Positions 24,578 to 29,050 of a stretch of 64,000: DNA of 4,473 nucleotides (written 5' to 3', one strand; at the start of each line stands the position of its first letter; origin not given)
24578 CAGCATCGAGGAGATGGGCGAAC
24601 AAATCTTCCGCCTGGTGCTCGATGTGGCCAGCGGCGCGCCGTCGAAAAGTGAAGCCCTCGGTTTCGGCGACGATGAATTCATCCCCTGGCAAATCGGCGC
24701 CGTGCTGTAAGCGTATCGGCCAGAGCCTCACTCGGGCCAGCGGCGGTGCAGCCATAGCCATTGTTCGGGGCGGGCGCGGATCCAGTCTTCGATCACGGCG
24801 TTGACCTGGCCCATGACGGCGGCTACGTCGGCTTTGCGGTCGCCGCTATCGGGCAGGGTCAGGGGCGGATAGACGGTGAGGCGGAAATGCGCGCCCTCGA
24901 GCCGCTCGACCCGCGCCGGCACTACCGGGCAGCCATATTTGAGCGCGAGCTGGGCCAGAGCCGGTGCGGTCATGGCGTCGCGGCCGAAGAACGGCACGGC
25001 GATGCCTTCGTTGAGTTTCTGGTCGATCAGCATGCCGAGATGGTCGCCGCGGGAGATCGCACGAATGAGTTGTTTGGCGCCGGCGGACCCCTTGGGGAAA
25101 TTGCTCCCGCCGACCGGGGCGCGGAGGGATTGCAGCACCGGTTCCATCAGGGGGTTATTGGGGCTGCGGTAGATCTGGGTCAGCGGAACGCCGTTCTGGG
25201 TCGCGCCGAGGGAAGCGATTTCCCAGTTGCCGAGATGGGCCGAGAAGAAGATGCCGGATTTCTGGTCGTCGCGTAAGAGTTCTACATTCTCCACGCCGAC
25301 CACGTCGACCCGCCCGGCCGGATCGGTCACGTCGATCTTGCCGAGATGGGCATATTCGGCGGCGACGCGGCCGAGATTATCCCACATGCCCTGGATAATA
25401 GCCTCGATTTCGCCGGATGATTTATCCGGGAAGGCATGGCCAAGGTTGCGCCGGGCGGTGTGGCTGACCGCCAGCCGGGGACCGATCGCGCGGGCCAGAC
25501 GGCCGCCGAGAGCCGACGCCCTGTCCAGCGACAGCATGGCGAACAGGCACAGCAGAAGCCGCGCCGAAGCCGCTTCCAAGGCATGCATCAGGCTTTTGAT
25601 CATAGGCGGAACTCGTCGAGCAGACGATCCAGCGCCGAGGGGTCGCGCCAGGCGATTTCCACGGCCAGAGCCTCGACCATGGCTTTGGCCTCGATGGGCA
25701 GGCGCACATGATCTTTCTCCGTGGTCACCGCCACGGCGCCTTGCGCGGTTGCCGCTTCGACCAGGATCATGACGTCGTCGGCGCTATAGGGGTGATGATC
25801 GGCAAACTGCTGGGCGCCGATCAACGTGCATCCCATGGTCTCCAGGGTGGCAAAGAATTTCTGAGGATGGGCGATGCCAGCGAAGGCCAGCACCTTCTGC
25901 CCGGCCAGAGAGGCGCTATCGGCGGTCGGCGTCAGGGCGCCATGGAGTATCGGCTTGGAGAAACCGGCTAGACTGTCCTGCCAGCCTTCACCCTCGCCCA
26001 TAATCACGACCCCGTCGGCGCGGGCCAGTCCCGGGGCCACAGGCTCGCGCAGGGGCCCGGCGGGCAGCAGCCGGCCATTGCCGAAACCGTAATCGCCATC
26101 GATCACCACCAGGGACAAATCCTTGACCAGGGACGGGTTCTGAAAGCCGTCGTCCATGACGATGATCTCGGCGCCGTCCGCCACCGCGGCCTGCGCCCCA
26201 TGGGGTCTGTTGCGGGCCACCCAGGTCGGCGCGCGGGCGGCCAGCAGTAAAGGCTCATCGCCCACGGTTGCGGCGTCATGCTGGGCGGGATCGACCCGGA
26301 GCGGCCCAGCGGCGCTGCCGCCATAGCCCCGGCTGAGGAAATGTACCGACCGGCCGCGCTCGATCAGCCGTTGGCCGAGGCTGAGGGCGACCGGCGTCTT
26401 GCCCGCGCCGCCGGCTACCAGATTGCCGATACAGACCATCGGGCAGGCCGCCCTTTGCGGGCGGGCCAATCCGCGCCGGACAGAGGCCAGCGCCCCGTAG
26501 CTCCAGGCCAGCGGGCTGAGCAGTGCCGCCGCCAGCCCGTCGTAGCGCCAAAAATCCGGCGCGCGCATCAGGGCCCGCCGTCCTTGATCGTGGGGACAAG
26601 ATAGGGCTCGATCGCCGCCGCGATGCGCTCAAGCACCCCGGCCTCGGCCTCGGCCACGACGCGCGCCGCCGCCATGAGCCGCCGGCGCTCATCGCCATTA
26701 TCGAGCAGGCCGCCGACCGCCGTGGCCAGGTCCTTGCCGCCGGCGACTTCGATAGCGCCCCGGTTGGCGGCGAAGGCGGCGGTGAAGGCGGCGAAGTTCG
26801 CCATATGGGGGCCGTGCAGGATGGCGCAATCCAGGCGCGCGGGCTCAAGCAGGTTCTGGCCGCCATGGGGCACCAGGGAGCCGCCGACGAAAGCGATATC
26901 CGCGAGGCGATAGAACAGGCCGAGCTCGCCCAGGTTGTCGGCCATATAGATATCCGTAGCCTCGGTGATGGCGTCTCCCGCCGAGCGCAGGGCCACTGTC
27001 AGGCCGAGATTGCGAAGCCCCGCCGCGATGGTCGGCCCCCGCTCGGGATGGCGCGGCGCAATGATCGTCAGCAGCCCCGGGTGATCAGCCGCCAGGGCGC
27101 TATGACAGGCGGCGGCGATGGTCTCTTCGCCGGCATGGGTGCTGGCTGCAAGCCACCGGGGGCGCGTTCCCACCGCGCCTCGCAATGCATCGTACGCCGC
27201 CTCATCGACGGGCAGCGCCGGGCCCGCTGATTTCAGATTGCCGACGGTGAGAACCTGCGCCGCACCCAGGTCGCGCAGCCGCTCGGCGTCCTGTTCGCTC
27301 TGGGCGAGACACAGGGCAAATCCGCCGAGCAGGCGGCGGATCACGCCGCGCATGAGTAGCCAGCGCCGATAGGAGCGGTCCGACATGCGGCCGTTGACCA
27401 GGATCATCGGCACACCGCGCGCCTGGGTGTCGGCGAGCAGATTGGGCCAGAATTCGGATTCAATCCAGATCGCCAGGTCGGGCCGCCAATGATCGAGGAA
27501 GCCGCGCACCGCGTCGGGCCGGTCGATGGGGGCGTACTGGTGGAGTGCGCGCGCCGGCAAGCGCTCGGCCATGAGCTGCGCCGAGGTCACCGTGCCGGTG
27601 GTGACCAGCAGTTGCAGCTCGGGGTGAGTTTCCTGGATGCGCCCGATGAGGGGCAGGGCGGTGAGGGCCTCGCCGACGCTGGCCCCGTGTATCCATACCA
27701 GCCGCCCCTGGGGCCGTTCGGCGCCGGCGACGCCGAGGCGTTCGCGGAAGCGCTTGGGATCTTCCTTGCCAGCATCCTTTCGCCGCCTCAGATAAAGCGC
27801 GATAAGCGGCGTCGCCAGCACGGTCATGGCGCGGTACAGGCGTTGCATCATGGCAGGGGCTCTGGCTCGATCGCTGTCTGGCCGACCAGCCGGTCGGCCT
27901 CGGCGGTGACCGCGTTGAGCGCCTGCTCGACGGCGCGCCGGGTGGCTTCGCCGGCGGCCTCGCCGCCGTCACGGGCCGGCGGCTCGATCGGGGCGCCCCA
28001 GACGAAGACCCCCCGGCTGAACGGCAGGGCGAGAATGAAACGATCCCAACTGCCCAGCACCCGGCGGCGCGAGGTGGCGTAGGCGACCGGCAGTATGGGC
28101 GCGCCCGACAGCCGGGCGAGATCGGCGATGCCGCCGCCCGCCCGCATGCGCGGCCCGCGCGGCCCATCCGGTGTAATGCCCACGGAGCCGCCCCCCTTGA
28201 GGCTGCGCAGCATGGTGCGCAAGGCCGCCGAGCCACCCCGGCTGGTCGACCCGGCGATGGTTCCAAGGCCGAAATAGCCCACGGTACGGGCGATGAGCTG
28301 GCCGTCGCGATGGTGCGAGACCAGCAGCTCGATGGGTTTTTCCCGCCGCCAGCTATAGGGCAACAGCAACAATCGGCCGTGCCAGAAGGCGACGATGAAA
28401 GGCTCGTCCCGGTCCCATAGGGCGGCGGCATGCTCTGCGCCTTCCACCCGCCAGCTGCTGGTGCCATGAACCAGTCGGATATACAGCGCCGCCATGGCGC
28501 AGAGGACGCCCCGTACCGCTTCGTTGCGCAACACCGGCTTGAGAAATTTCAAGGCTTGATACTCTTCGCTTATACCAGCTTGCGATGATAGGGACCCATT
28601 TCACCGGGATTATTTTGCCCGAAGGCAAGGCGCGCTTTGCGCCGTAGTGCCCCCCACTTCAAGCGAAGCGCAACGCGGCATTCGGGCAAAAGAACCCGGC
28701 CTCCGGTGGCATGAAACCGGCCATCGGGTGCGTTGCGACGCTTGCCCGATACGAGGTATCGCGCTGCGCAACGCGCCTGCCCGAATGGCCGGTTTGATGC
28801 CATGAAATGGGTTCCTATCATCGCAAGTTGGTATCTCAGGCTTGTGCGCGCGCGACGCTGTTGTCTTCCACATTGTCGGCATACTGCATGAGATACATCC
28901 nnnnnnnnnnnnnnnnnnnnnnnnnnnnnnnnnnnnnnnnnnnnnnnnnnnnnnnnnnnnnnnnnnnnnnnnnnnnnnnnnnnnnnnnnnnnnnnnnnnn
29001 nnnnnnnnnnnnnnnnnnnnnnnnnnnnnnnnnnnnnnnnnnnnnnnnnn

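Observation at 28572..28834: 263-bp nested-palindrome element (MITE/REP-like or structured RNA) inserted between msbA and the DUF374-waaA-lpxK-lpxL genes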

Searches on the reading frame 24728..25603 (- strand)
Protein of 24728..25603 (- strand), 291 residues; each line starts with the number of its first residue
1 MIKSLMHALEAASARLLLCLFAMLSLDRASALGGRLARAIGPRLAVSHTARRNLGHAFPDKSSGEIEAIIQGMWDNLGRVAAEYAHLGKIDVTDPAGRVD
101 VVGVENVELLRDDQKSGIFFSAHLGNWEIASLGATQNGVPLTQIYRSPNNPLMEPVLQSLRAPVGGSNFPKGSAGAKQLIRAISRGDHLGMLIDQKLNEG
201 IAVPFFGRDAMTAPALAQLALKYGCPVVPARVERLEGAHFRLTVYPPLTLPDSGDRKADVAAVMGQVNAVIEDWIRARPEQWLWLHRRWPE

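Call 9: search_protein_families(library=ncbifam, proteins=[window:24728-25603:-])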
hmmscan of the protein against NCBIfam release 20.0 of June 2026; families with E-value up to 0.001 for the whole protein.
window:24728-25603:- (291 aa): 17 families
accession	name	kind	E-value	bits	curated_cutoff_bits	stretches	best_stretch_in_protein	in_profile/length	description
NF005120.0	PRK06553.1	equivalog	2.7e-88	296.3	273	1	3-289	16-306/308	lipid A biosynthesis lauroyl acyltransferase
NF005150.0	PRK06628.1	equivalog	4.4e-63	213.4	350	1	3-289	6-288/290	lipid A biosynthesis lauroyl acyltransferase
NF006270.0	PRK08419.1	equivalog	1.4e-35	123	248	1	48-289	45-288/298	lipid A biosynthesis lauroyl acyltransferase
NF006487.0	PRK08905.1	equivalog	1.5e-34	119.4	281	1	16-289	5-273/290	lysophospholipid acyltransferase family protein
NF006437.0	PRK08733.1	equivalog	1.7e-27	96.4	540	1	35-289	44-294/306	LpxL/LpxP family Kdo(2)-lipid IV(A) lauroyl/palmitoleoyl acyltransferase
TIGR02207.1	lipid_A_htrB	subfamily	4.2e-27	95.3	297.8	1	23-289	27-291/303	LpxL/LpxP family Kdo(2)-lipid IV(A) lauroyl/palmitoleoyl acyltransferase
TIGR02208.1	lipid_A_msbB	equivalog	3e-26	92.4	336.05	1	17-287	23-292/305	lauroyl-Kdo(2)-lipid IV(A) myristoyltransferase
NF006507.0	PRK08943.1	subfamily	4.3e-25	88.5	337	1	17-285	33-300/322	lipid A biosynthesis (KDO)2-(lauroyl)-lipid IVA acyltransferase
NF005399.0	PRK06946.1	subfamily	7.3e-21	74.7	343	1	9-289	5-283/294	lipid A biosynthesis lauroyl acyltransferase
NF004569.0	PRK05906.1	equivalog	1.9e-19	69.8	439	1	112-289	137-312/454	lipid A biosynthesis lauroyl acyltransferase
NF005340.0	PRK06860.1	subfamily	6e-19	68.3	398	1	34-289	47-297/309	lipid A biosynthesis lauroyl acyltransferase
NF006432.0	PRK08706.1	equivalog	7.7e-19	68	384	1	18-289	11-278/289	lipid A biosynthesis lauroyl acyltransferase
NF005919.0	PRK07920.1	equivalog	5e-18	65.2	209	1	48-290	50-294/311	phosphatidylinositol mannoside acyltransferase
NF006438.0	PRK08734.1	equivalog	1.3e-17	63.8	363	1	47-289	44-285/305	lauroyl acyltransferase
NF004191.0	PRK05646.1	equivalog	3.2e-16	59.4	491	1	29-289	40-295/310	lipid A biosynthesis lauroyl acyltransferase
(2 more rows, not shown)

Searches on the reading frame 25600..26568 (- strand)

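Call 9: search_protein_families(library=ncbifam, proteins=[window:25600-26568:-])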
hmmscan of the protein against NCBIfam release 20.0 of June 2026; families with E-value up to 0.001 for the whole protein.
window:25600-26568:- (322 aa): 2 families
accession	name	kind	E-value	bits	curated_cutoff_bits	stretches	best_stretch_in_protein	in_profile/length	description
TIGR00682.1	lpxK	equivalog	5.9e-60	203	91.95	1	16-309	4-309/324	tetraacyldisaccharide 4'-kinase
NF001892.0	PRK00652.1-5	equivalog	9.3e-28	97.1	327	1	12-307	22-292/308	tetraacyldisaccharide 4'-kinase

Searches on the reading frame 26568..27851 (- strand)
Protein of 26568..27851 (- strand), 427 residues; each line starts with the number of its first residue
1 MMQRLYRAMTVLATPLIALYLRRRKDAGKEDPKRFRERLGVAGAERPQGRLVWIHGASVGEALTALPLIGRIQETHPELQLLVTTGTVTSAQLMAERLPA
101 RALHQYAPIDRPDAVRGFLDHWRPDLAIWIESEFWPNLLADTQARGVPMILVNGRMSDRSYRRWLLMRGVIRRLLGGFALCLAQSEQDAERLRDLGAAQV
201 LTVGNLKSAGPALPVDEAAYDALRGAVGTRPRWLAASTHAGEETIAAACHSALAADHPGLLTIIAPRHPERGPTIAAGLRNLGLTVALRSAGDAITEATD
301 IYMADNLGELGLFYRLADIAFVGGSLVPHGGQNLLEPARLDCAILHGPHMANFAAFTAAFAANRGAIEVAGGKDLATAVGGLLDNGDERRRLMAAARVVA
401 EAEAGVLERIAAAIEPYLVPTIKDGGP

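Call 9: search_protein_families(library=ncbifam, proteins=[window:26568-27851:-])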
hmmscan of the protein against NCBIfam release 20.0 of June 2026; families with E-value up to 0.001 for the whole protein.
window:26568-27851:- (427 aa): 5 families
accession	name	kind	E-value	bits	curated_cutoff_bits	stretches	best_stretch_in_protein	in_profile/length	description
NF004387.0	PRK05749.1-3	equivalog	1.7e-133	445.6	617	1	4-422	11-427/440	lipid IV(A) 3-deoxy-D-manno-octulosonic acid transferase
NF004388.0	PRK05749.1-4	equivalog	9.6e-107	357.1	438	1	1-418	2-421/425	lipid IV(A) 3-deoxy-D-manno-octulosonic acid transferase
NF004386.0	PRK05749.1-2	equivalog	2.5e-95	319.8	524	1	1-419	1-428/433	lipid IV(A) 3-deoxy-D-manno-octulosonic acid transferase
NF004385.0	PRK05749.1-1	equivalog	4.6e-82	275.9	590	1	1-420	1-422/425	lipid IV(A) 3-deoxy-D-manno-octulosonic acid transferase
NF004389.0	PRK05749.1-5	equivalog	1.3e-73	248.2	363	1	2-388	1-373/402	lipid IV(A) 3-deoxy-D-manno-octulosonic acid transferase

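Call 33: find_encoding_contigs(protein=window:26568-27851:-, flank=4000, max_places=10)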
Protein window:26568-27851:- (427 aa): 11 contigs read that carry it; 10 places shown.
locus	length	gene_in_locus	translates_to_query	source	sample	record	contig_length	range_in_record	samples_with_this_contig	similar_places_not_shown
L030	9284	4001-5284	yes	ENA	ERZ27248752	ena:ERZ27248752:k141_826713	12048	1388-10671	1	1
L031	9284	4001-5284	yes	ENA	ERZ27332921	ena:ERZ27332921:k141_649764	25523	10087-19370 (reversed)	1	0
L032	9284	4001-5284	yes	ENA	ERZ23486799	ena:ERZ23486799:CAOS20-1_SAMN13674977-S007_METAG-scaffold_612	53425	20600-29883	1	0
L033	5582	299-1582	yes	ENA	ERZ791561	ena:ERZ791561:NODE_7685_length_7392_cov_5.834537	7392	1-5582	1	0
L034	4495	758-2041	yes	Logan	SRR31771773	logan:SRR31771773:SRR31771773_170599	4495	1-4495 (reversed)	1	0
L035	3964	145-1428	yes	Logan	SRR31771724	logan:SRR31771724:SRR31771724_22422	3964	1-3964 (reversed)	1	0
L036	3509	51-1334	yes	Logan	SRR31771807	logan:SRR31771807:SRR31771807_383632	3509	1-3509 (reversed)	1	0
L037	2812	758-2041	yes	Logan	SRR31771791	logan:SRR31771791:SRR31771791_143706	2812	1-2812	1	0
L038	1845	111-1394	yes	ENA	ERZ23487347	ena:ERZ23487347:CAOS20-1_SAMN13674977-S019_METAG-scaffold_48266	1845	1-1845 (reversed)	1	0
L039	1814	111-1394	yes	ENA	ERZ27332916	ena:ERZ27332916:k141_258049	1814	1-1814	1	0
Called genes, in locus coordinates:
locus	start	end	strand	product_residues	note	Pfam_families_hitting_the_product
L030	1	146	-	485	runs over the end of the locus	PF11794:HpaB_N, PF03241:HpaB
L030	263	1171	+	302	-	PF00126:HTH_1, PF03466:LysR_substrate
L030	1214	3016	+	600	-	PF00664:ABC_membrane, PF00005:ABC_tran, PF02463:SMC_N (weak)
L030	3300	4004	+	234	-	PF04028:DUF374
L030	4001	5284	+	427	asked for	PF04413:Glycos_transf_N, PF13579:Glyco_trans_4_4 (weak)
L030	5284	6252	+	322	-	PF02606:LpxK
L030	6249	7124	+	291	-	PF03279:Lip_A_acyltrans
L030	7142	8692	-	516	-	PF08666:SAF, PF04295:GD_AH_second, PF20629:GD_AH_C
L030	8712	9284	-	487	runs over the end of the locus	PF01435:Peptidase_M48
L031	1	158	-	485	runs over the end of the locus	PF11794:HpaB_N, PF03241:HpaB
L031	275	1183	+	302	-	PF00126:HTH_1, PF03466:LysR_substrate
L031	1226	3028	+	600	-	PF00664:ABC_membrane, PF00005:ABC_tran, PF02463:SMC_N (weak)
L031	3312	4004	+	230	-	PF04028:DUF374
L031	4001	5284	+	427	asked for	PF04413:Glycos_transf_N, PF13579:Glyco_trans_4_4 (weak)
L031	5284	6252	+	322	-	PF02606:LpxK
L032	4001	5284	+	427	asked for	PF04413:Glycos_transf_N, PF13579:Glyco_trans_4_4 (weak)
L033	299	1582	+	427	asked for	PF04413:Glycos_transf_N, PF13579:Glyco_trans_4_4 (weak)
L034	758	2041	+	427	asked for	PF04413:Glycos_transf_N, PF13579:Glyco_trans_4_4 (weak)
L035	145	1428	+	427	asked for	PF04413:Glycos_transf_N, PF13579:Glyco_trans_4_4 (weak)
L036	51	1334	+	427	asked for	PF04413:Glycos_transf_N, PF13579:Glyco_trans_4_4 (weak)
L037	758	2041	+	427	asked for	PF04413:Glycos_transf_N, PF13579:Glyco_trans_4_4 (weak)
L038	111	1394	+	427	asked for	PF04413:Glycos_transf_N, PF13579:Glyco_trans_4_4 (weak)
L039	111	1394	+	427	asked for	PF04413:Glycos_transf_N, PF13579:Glyco_trans_4_4 (weak)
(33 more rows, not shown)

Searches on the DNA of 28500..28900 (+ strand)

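Call 11: search_dna_similar(query=window:28572-28834:+, collection=plasmids, mode=distant, max_rows=40)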
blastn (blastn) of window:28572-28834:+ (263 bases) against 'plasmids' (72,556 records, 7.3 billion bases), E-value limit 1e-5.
No match.

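Call 62: search_rna_families(source=window, start=28500, end=28900, threshold=evalue, max_evalue=10)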
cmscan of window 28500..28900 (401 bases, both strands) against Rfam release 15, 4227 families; matches with E-value up to 10: 2.
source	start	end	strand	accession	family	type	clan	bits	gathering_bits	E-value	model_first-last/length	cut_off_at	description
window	28577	28829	+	RF04104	MIR918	Gene; miRNA;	-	24.4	268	0.024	1-265/265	no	MIR918 microRNA precursor family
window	28603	28700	-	RF03760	mir-2041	Gene; miRNA;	-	14.6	70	6.9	1-68/68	no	mir-2041 microRNA precursor family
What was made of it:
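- On Any described RNA family (Rfam 15): At E<=10 the only matches are two plant or animal miRNA-precursor hairpins far below threshold (call 62).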
